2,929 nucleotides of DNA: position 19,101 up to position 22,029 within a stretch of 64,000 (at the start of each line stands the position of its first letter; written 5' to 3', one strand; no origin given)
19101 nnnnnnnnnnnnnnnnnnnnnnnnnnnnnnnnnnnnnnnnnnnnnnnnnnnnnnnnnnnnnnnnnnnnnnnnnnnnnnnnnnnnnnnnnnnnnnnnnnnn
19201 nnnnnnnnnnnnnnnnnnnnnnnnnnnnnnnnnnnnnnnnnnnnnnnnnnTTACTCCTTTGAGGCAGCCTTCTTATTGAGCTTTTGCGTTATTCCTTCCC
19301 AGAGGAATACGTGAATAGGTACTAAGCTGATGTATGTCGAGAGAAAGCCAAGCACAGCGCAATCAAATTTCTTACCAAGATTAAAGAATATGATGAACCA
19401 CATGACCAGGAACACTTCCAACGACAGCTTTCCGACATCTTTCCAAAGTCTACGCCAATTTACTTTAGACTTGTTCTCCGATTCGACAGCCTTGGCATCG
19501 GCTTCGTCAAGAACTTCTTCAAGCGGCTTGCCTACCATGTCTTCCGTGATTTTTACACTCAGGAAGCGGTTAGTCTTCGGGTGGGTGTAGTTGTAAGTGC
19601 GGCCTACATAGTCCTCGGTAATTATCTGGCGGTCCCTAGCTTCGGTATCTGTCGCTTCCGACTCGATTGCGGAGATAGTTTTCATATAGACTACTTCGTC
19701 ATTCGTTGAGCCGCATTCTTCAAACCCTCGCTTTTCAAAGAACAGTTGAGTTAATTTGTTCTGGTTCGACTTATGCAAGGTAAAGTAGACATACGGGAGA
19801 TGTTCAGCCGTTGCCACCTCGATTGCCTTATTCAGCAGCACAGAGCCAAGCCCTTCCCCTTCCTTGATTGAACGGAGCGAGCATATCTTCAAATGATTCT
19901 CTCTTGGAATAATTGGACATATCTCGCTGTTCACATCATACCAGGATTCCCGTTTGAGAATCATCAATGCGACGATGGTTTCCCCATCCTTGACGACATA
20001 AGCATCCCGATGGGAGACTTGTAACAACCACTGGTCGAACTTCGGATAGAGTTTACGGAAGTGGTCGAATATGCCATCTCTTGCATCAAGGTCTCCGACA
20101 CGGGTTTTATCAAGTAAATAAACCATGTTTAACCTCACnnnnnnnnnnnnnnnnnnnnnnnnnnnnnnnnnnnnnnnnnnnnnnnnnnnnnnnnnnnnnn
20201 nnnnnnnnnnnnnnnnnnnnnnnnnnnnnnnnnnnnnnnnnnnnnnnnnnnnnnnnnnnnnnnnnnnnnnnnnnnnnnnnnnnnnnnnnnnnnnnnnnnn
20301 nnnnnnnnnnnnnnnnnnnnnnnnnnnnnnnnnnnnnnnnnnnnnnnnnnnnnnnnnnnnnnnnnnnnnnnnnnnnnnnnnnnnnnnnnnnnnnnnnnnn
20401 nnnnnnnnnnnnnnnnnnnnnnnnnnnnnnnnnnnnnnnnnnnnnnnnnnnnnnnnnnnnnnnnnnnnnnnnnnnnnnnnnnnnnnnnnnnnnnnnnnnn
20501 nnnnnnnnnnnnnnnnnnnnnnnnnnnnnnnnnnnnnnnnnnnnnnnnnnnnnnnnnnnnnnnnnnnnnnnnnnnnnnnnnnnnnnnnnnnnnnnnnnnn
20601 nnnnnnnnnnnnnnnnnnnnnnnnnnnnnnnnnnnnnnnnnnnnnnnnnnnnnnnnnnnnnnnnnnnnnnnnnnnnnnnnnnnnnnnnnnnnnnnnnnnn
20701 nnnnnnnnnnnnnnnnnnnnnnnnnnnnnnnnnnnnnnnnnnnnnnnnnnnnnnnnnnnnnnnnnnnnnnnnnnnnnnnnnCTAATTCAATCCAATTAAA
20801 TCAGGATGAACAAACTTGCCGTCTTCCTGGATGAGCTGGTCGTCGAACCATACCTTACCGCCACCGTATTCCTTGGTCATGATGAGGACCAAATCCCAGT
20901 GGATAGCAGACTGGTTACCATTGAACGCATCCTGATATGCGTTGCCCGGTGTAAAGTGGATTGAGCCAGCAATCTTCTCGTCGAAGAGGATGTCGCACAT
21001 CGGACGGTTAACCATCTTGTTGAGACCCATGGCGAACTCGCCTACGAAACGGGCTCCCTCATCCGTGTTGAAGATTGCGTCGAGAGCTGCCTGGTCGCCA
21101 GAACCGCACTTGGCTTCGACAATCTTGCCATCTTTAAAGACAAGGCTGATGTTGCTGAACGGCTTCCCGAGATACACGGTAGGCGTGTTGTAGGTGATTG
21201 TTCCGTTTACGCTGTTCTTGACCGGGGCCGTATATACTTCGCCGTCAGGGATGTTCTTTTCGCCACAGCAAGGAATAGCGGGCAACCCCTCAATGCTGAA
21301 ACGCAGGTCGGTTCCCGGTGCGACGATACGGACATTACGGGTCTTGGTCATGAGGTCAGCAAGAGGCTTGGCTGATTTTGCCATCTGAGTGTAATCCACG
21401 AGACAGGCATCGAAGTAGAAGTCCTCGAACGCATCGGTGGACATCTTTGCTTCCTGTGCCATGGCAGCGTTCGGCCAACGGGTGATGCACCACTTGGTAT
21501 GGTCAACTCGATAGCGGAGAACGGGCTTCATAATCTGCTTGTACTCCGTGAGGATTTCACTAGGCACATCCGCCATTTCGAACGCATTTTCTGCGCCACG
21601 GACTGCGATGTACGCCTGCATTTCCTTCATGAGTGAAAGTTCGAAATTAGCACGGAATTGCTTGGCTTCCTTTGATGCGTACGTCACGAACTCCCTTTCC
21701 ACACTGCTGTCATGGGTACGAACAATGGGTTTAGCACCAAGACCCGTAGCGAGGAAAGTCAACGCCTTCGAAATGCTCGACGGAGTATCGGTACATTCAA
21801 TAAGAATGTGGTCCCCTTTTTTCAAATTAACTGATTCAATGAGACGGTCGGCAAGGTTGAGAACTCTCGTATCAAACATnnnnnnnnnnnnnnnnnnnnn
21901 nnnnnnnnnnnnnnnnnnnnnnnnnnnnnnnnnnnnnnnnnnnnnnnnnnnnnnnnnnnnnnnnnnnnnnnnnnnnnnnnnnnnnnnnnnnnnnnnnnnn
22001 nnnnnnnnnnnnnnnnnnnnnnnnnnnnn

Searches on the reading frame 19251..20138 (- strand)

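Call 13: search_protein_families(library=pfam, proteins=[window:19251-20138:-], max_evalue=0.01)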
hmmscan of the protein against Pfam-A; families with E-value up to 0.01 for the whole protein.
window:19251-20138:- (295 aa): 3 families
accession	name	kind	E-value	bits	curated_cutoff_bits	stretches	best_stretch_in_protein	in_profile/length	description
PF00583.31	Acetyltransf_1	-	8.8e-06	26.4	20.7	1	19-139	9-116/116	Acetyltransferase (GNAT) family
PF13508.13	Acetyltransf_7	-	0.0032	18.2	27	1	90-141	38-84/84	Acetyltransferase (GNAT) domain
PF00203.26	Ribosomal_S19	-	0.0066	16.7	27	0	159-208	25-71/81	Ribosomal protein S19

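Call 14: search_protein_families(library=phrogs, proteins=[window:19251-20138:-], max_evalue=0.01)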
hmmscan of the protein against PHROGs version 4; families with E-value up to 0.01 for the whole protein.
window:19251-20138:- (295 aa): 4 families
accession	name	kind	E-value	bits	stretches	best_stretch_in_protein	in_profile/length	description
phrog_6345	-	unknown function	9.2e-19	69.1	1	9-159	4-157/352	-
phrog_10674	-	unknown function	1.8e-14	54.1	1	7-156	157-308/512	-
phrog_13728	-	other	8.9e-07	29.9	1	11-149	5-132/144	acetyltransferase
phrog_1249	-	other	0.0053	17.5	0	46-148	61-155/180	acetyltransferase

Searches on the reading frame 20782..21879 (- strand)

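Call 13: search_protein_families(library=pfam, proteins=[window:20782-21879:-], max_evalue=0.01)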
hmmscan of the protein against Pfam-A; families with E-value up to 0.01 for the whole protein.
window:20782-21879:- (365 aa): 1 family
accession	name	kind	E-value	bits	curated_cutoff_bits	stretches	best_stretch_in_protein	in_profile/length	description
PF02073.20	Peptidase_M29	-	3.8e-52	177.9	27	1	10-332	9-381/406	Thermophilic metalloprotease (M29)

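Call 14: search_protein_families(library=phrogs, proteins=[window:20782-21879:-], max_evalue=0.01)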
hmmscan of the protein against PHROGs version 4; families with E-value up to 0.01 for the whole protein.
window:20782-21879:- (365 aa): 0 families
